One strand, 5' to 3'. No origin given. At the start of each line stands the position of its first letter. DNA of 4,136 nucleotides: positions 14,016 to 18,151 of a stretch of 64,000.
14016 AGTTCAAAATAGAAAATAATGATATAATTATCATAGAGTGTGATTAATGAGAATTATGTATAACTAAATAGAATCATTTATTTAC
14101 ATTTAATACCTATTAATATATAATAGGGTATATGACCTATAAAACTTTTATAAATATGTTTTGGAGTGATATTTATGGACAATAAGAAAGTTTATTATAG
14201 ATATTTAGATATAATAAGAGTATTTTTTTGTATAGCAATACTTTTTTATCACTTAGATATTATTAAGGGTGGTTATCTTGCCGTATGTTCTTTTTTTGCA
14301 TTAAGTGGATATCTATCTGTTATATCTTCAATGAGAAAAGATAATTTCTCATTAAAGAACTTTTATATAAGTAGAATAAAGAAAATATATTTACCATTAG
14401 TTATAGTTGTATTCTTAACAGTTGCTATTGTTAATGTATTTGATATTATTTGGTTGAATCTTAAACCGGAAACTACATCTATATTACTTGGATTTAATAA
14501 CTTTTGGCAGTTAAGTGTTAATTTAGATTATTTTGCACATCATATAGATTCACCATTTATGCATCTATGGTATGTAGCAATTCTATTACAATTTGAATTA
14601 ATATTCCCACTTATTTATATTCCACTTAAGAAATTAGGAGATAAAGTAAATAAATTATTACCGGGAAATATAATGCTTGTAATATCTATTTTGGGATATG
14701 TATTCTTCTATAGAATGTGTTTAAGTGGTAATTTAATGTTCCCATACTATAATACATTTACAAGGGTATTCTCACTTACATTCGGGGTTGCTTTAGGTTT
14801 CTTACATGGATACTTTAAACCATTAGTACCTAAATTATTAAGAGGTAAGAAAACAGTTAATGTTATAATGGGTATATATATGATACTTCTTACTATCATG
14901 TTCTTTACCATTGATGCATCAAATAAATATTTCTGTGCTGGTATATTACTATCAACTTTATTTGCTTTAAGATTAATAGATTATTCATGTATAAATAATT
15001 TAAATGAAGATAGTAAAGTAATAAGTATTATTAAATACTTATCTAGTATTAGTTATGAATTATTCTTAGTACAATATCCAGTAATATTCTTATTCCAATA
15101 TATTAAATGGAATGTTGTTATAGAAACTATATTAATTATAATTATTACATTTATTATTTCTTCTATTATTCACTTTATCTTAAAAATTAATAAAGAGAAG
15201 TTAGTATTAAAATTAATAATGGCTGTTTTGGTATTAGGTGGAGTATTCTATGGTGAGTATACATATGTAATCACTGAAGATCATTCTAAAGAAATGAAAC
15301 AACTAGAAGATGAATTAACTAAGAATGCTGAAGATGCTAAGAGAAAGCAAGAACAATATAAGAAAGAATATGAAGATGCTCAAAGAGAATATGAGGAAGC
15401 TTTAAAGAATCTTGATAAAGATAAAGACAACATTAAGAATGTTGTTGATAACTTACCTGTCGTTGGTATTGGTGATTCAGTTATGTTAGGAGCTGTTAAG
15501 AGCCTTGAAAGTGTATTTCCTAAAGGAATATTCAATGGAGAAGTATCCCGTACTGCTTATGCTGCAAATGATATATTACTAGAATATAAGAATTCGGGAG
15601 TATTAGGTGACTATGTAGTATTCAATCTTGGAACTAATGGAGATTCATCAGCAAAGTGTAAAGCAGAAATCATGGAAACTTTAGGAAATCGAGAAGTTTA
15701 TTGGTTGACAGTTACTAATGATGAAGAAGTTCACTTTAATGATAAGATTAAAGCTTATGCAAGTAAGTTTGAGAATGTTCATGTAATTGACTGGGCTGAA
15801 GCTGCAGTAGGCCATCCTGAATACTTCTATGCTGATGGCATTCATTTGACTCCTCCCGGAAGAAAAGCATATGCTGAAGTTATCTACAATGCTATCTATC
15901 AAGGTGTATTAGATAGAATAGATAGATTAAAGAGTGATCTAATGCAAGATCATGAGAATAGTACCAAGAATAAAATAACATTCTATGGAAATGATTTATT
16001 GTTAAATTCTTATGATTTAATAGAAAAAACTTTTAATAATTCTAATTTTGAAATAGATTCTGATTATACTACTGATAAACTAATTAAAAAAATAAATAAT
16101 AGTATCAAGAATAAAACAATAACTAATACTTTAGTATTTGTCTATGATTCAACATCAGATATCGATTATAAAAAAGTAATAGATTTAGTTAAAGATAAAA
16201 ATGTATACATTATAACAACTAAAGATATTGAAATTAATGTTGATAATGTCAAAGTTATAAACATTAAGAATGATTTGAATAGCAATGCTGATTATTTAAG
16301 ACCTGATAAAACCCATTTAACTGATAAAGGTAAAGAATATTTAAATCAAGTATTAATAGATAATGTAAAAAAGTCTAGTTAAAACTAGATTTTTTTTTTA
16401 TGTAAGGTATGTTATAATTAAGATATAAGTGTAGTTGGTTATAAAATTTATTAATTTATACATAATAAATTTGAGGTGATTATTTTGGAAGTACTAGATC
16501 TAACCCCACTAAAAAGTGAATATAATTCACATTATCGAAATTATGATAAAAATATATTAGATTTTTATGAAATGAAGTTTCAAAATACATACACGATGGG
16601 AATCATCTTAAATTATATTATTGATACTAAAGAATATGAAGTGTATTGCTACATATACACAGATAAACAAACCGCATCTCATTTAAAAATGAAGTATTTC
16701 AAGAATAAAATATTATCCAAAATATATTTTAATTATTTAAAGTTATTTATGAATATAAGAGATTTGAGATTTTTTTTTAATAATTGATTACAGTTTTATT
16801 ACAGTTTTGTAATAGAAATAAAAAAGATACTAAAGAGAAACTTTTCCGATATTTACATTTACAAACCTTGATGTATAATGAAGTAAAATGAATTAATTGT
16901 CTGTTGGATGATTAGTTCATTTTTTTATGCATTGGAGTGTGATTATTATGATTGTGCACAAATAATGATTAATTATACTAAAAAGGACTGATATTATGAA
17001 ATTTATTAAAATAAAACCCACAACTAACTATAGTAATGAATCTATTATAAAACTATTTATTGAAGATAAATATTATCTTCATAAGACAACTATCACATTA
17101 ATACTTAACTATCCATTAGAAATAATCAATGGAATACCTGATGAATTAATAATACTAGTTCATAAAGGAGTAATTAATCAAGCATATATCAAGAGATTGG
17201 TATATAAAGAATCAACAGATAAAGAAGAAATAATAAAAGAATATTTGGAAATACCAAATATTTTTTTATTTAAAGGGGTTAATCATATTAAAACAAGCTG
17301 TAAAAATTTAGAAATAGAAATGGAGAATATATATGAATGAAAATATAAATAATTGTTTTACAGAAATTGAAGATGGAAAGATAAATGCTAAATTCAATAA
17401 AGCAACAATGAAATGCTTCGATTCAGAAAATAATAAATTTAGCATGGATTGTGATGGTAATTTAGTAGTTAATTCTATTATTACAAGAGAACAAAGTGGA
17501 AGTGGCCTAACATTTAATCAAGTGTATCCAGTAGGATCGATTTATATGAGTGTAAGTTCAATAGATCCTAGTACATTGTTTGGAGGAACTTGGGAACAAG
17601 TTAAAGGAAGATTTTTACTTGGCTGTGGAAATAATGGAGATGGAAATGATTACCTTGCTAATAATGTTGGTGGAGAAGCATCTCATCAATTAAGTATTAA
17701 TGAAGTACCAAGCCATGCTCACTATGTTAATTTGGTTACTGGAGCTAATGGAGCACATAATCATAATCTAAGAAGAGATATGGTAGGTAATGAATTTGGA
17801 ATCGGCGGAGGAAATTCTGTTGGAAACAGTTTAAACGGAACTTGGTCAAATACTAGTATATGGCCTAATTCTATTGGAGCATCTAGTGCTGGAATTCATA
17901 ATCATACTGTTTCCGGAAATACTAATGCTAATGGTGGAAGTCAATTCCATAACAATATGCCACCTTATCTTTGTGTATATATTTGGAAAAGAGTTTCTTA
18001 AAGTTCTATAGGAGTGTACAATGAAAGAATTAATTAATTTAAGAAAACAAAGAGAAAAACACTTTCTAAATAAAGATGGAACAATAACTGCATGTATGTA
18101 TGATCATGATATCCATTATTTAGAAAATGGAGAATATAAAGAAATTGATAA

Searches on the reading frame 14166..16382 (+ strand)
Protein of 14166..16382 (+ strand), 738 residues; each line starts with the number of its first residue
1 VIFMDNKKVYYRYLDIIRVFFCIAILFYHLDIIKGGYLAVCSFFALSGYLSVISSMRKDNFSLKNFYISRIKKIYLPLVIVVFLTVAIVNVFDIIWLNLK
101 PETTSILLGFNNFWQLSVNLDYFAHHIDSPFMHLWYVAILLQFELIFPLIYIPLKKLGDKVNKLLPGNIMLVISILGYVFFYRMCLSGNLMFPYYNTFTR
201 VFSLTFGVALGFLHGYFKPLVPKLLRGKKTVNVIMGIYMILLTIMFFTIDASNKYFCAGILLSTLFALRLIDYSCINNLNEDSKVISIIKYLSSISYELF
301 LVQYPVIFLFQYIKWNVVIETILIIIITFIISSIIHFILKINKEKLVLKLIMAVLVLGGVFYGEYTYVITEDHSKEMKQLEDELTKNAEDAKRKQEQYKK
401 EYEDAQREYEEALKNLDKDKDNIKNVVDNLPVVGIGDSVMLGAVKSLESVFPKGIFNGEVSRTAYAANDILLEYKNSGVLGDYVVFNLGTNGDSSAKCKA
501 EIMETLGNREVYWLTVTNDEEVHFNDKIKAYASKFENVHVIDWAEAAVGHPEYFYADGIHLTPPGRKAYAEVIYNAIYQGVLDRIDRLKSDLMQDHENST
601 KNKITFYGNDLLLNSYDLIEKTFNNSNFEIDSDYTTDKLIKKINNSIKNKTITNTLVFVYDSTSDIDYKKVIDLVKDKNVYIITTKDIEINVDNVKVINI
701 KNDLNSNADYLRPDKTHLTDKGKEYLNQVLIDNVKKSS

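Call 107: search_protein_families(library=pfam, proteins=[window:14166-16382:+], max_evalue=0.001)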
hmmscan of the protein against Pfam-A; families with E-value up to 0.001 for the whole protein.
window:14166-16382:+ (738 aa): 1 family
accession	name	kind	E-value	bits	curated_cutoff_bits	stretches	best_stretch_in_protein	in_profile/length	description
PF01757.29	Acyl_transf_3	-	3.5e-23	82.6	31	1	12-335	2-324/326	Acyltransferase domain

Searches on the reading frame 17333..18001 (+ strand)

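Call 107: search_protein_families(library=pfam, proteins=[window:17333-18001:+], max_evalue=0.001)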
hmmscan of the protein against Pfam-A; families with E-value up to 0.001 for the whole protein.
window:17333-18001:+ (222 aa): 1 family
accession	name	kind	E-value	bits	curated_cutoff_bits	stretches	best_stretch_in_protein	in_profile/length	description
PF21939.1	Gp10_C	-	1.5e-23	84.7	27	1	61-221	2-139/139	Baseplate structural protein Gp10, C-terminal domain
